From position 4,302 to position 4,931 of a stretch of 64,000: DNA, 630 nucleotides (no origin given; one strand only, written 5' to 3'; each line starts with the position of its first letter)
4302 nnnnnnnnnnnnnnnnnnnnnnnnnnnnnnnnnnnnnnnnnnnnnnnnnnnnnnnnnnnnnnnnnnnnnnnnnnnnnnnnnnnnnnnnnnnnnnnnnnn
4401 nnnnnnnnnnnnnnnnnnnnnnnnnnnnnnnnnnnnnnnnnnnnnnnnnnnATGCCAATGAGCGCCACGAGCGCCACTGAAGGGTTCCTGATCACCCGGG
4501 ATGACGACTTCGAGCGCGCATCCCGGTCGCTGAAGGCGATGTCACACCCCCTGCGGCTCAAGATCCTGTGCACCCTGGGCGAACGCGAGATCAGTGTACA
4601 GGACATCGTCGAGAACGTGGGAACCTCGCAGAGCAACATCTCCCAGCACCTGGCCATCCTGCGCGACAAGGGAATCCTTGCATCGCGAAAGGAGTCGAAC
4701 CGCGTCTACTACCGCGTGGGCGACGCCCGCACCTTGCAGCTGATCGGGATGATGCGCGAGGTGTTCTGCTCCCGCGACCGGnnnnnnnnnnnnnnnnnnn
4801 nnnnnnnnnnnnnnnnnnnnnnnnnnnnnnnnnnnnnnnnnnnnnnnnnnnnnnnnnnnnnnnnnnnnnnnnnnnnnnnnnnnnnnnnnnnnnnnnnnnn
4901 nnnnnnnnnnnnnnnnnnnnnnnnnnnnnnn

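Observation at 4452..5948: ArsR-family regulator with SqrR/BigR-type Cys pair followed by an anchored rhodanese and trxC: candidate persulfide/sulfide-sensing module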

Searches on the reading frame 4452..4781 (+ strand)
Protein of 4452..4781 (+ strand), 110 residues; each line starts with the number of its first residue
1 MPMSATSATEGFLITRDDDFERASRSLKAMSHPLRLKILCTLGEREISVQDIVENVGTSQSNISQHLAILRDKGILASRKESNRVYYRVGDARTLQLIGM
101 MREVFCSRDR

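Call 3: search_protein_families(library=pfam, proteins=[window:4452-4781:+])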
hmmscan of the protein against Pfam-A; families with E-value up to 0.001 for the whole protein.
window:4452-4781:+ (110 aa): 4 families
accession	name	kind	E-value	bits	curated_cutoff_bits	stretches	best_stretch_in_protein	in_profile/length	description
PF01022.26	HTH_5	-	3.9e-13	49.5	22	1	33-76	2-45/47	Bacterial regulatory protein, arsR family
PF12840.13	HTH_20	-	2.6e-08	34.1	27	1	30-78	1-50/51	Helix-turn-helix domain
PF13412.12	HTH_24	-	9.1e-05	22.4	21.9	1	34-76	4-47/48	Winged helix-turn-helix DNA-binding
PF13601.12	HTH_34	-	0.00023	21.7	27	1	34-82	1-50/80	Winged helix DNA-binding domain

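Call 4: search_protein_families(library=ncbifam, proteins=[window:4452-4781:+], max_evalue=0.01)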
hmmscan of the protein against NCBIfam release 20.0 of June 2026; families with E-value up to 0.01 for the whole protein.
window:4452-4781:+ (110 aa): 11 families
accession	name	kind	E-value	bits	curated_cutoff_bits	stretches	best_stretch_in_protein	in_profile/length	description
NF033788.1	HTH_metalloreg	subfamily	1e-24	86.1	55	1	24-97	2-76/77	metalloregulator ArsR/SmtB family transcription factor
NF040642.1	sulf_sens_BigR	equivalog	5.1e-23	81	155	1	23-107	10-94/95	sulfite-sensing transcriptional repressor BigR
NF033789.1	repress_SdpR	subfamily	1.3e-13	50.6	100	1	27-89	2-64/79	autorepressor SdpR family transcription factor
NF047906.1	CdPbTransRegCmtR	equivalog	1.6e-11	44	150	1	16-103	4-91/104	Cd(II)/Pb(II)-sensing metalloregulatory transcriptional regulator CmtR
NF045707.1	Dbac_1936_reg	equivalog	2.9e-11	43.2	115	1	19-103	3-87/99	ArsR/SmtB-type metalloregulator TsoR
NF053755.1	MsvR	equivalog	3.4e-11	43.3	220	1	25-82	5-62/236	transcriptional factor MsvR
NF052532.1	TransRegPagRBaca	equivalog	1.8e-10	40.8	170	1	18-101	12-95/99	transcriptional repressor PagR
NF041413.1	ArsR_Rv2640c_fam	equivalog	3.3e-10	40.4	155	1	16-92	26-104/118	Rv2640c family ArsR-like transcriptional regulator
NF007528.0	PRK10141.1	subfamily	5.9e-10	39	97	1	27-89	10-73/117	metalloregulator ArsR/SmtB family transcription factor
TIGR01884.1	cas_HTH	subfamily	1.1e-06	28.2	60.2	1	31-81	140-191/202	CRISPR-associated CARF protein Csa3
NF053602.1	Phr_regulator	exception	0.0027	17.3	320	1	27-82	6-61/191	heat shock transcription regulator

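Call 5: search_solved_structures(query=window:4452-4781:+, max_evalue=0.001, show_alignments=5)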
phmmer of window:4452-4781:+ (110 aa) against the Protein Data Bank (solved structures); distinct sequences matched with E-value up to 0.001: 30.
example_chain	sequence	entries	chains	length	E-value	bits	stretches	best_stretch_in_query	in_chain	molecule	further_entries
3pqj_A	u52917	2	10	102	2.1e-19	72.8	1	15-109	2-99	Biofilm growth-associated repressor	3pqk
13ct_A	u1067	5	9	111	9.7e-15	57.8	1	22-109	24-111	Transcriptional regulator, ArsR family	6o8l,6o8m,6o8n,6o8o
6o8k_A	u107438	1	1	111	1e-14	57.8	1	22-109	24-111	Transcriptional regulator, ArsR family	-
5znx_A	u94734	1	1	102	2.5e-14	56.5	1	21-107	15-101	Transcriptional activator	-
3jth_A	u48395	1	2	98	2.5e-14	56.5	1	21-107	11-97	Transcription activator HlyU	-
3cuo_A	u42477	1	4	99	6.2e-14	55.3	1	20-106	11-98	Uncharacterized HTH-type transcriptional regulator ygaV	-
4k2e_A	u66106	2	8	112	9.8e-14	54.6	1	22-108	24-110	Transcriptional activator HlyU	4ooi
4omy_A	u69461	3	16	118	1.6e-12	50.8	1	17-106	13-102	NolR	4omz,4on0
6jmi_A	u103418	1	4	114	1.1e-11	48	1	25-106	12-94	Uncharacterized HTH-type transcriptional regulator Rv0081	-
8qkf_A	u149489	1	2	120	4.6e-09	39.6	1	16-96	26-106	ArsR family transcriptional regulator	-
1r22_A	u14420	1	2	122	2.3e-08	37.4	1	28-95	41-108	Transcriptional repressor smtB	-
2zkz_A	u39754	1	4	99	4.6e-08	36.4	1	23-101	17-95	Transcriptional repressor pagR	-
7p6f_AAA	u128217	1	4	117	9.2e-08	35.5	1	24-107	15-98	Transcriptional regulator SrnR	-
1r1t_A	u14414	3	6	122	1.3e-07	35.1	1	28-95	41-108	Transcriptional repressor smtB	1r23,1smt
2lkp_A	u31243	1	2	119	2.7e-07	34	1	23-98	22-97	HTH-type transcriptional regulator NmtR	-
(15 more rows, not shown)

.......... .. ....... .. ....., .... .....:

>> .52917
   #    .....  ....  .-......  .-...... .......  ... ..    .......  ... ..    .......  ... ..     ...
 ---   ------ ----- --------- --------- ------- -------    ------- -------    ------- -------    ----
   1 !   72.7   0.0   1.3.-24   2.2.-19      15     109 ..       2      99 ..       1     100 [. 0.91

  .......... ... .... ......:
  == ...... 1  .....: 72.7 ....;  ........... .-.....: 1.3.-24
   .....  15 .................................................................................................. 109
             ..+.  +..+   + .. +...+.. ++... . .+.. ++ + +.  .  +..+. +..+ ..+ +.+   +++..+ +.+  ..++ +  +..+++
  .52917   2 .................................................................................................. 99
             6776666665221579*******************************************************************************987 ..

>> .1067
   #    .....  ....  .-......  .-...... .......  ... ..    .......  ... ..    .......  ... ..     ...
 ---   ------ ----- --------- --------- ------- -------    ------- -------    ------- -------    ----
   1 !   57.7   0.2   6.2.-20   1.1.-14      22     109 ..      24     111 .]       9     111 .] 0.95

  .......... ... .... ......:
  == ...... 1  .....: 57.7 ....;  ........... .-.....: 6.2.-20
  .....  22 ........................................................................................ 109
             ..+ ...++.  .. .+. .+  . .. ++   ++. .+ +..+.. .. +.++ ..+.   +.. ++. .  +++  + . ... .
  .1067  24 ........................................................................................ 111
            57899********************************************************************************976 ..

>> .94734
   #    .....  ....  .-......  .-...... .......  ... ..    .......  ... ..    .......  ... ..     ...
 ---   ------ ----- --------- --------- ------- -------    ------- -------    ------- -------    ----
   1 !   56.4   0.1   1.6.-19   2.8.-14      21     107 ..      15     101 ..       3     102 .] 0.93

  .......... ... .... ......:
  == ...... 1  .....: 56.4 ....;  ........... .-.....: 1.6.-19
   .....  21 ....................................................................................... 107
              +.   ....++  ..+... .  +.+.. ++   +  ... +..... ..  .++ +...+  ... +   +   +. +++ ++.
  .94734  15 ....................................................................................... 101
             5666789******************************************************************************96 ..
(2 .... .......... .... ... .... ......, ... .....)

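Call 6: find_homologous_proteins(query=window:4452-4781:+)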
Query window:4452-4781:+ (110 aa): 8000 proteins with E <= 0.001 among 8000 candidates; the best 120 are listed.
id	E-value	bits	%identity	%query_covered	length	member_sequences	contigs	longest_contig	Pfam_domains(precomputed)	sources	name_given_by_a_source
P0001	5.4e-62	224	100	98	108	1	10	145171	PF12840.14,PF01022.27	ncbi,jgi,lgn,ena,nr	ncbi:biofilm growth-associated repressor [bacterium BMS3Bbin12]|nr:biofilm growth-associated repress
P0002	7.9e-61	220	99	98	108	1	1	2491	PF12840.14,PF01022.27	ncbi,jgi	-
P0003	8.6e-61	220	97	100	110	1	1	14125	PF12840.14,PF01022.27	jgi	jgi:ArsR family transcriptional regulator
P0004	1.8e-60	219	98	98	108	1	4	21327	PF12840.14,PF01022.27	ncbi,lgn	-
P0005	3.4e-60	218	96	100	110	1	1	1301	PF12840.14,PF01022.27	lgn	-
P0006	7.9e-60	217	98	98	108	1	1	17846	PF12840.14,PF01022.27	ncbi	-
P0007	9.2e-60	217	100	95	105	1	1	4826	PF12840.14,PF01022.27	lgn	-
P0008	1.9e-58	212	96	98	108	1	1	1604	PF12840.14,PF01022.27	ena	-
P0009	3.4e-58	212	96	98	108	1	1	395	PF12840.14,PF01022.27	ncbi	-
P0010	3.8e-58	211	96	97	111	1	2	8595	PF12840.14,PF01022.27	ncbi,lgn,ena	-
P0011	3.8e-57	208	94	98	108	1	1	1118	PF12840.14,PF01022.27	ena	-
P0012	7.3e-53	195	91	94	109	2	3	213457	PF12840.14,PF13412.13,PF01022.27,PF12802.14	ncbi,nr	ncbi:MAG: transcriptional regulator [Chromatiales bacterium 21-64-14]|nr:MAG: transcriptional regula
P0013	3.1e-50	186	86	93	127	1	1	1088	PF12840.14,PF01022.27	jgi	jgi:DNA-binding transcriptional ArsR family regulator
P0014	3.1e-50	186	86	93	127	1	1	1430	PF12840.14,PF01022.27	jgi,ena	-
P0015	3.3e-50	186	84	96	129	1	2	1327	PF12840.14,PF01022.27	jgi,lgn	jgi:ArsR family transcriptional regulator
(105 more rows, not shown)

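Call 10: find_related_loci(query=A1, collection=genome_contigs, flank=4000)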
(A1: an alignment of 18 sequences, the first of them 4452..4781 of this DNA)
Query A1 (110 aa) in genome_contigs; peptide patterns used: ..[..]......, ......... (x = any residue, [..] = any of these).
600 stretches matched a pattern (row limit reached: there are more); 573 encode a relative of the query (tblastn E <= 1e-3); the best 80 are kept; 80 distinct loci.
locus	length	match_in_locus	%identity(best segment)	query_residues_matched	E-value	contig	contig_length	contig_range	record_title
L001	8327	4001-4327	98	2-110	2e-69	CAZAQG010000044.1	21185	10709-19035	MAG TPA_asm: uncultured Chromatiales bacterium isolate SRP128015_co4_81 genome assembly, contig: NODE_526_length_21185_c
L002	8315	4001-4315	82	3-107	3e-56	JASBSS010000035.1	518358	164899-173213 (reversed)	MAG: Thiogranum sp. isolate BWSM_145 k141_472422, whole genome shotgun sequence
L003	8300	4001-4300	86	8-107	8e-56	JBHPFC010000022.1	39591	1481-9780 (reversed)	Pseudomonadota bacterium isolate SAG AM-311-I13 NODE_22_length_39591_cov_28.064928, whole genome shotgun sequence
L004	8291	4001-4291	89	10-106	1e-55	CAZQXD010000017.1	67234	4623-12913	MAG TPA_asm: uncultured Candidatus Competibacteraceae bacterium isolate SRP334346_co1_74 genome assembly, contig: NODE_5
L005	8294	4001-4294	89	13-110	1e-55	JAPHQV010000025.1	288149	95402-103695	MAG: Gammaproteobacteria bacterium isolate N1D-Bin_12 c_000000945676, whole genome shotgun sequence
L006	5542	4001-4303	86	8-108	2e-55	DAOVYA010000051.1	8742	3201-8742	MAG TPA_asm: Gammaproteobacteria bacterium isolate CSMAG_1771 CSMAG_1771_k141_4735173_length_8742_cov_16.0000, whole gen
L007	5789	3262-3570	83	7-109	2e-55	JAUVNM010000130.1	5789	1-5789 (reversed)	MAG: Gammaproteobacteria bacterium isolate CSMAG_610 CSMAG_610_k141_2306897_length_5789_cov_9.5235, whole genome shotgun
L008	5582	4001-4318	83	2-108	2e-55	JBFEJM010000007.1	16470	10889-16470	MAG: Gammaproteobacteria bacterium isolate Mix_mud01.2020.11.48 k141_899891_length_16470_cov_9.5382, whole genome shotgu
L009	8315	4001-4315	81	3-107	2e-55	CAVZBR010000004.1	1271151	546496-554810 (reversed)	MAG: uncultured Gammaproteobacteria bacterium isolate MFD01721.bin.1.74 genome assembly, contig: contig_23559, whole gen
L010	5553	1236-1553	80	3-108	7e-55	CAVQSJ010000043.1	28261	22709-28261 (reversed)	MAG: uncultured Gammaproteobacteria bacterium isolate MFD00032.bin.3.452 genome assembly, contig: contig_84760, whole ge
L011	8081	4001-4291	89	12-108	4e-55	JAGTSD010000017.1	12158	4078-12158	MAG: Proteobacteria bacterium isolate CTSoil_131 scaffold_3334, whole genome shotgun sequence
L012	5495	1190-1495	83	6-108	5e-55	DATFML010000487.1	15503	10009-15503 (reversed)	MAG TPA_asm: Gammaproteobacteria bacterium isolate SMAG_U9224 k141_300693, whole genome shotgun sequence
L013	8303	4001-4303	85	7-108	6e-55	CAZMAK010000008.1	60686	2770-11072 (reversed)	MAG TPA_asm: uncultured Ectothiorhodospiraceae bacterium isolate SRP214966_co3_30 genome assembly, contig: NODE_298_leng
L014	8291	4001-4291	87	13-109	7e-55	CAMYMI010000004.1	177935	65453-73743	MAG: uncultured Ectothiorhodospiraceae bacterium isolate ES_Gamma_050 genome assembly, contig: scaffold_49, whole genome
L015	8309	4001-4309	83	4-106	2e-54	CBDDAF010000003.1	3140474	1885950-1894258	MAG: Gammaproteobacteria bacterium isolate 2d973ff8-7951-42ef-854c-d078a0e890bc genome assembly, contig: contig_3, whole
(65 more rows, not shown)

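Call 27: predict_structure(alignment_id=A1)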
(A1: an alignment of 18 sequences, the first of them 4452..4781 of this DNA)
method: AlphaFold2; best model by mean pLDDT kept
length: 110 residues; sequences in the alignment: 18
mean_pLDDT: 64.7   pTM: 0.49
mean pLDDT of the five models: 64.7, 57.0, 56.0, 52.1, 50.4
residues with pLDDT >= 90: 0; 70-90: 47; 50-70: 38; < 50: 25
segments of 3 or more residues with pLDDT < 50: 2-4, 6-21, 108-110
pLDDT, mean of each block of 10 residues (from residue 1): 46 45 49 66 73 76 78 77 79 68 54
secondary structure, 60 per line:
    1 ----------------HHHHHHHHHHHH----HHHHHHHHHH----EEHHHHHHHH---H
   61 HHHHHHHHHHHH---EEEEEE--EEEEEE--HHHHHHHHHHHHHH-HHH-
elements in order: H17-28 H33-42 H49-56 H60-72 E76-81 E84-89 H92-105

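Call 51: find_encoding_contigs(protein=P0012, flank=3000, max_places=3)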
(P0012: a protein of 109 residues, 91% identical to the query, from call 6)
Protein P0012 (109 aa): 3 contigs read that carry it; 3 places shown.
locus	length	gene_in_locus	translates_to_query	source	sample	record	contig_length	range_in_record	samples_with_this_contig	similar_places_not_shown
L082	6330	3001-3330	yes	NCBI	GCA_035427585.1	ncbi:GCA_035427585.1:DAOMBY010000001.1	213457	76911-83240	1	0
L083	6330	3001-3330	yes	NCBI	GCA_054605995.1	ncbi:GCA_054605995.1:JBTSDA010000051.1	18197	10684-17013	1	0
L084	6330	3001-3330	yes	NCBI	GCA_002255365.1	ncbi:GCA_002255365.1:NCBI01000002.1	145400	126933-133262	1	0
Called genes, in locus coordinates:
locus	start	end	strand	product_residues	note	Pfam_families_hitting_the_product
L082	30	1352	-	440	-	PF22694:CtpB_N-like, PF00595:PDZ, PF13180:PDZ_2, PF17820:PDZ_6, PF03572:Peptidase_S41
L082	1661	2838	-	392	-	PF01551:Peptidase_M23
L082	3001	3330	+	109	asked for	PF01022:HTH_5, PF12840:HTH_20, PF13412:HTH_24 (faint), PF12802:MarR_2 (faint)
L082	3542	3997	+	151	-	PF00581:Rhodanese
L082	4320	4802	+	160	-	PF02556:SecB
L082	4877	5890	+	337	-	PF01210:NAD_Gly3P_dh_N, PF02558:ApbA (weak), PF03807:F420_oxidored (weak), PF07479:NAD_Gly3P_dh_C, PF20618:GPD_NAD_C_bact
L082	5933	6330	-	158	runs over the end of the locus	PF00588:SpoU_methylase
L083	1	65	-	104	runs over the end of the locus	PF04748:Polysacc_deac_2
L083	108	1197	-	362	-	PF00595:PDZ, PF13180:PDZ_2, PF17820:PDZ_6, PF03572:Peptidase_S41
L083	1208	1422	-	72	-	-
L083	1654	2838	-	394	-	PF01551:Peptidase_M23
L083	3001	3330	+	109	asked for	PF01022:HTH_5, PF12840:HTH_20, PF13412:HTH_24 (faint), PF12802:MarR_2 (faint)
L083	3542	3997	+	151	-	PF00581:Rhodanese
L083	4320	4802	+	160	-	PF02556:SecB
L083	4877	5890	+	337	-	PF01210:NAD_Gly3P_dh_N, PF02558:ApbA (weak), PF03807:F420_oxidored (weak), PF07479:NAD_Gly3P_dh_C, PF20618:GPD_NAD_C_bact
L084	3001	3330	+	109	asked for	PF01022:HTH_5, PF12840:HTH_20, PF13412:HTH_24 (faint), PF12802:MarR_2 (faint)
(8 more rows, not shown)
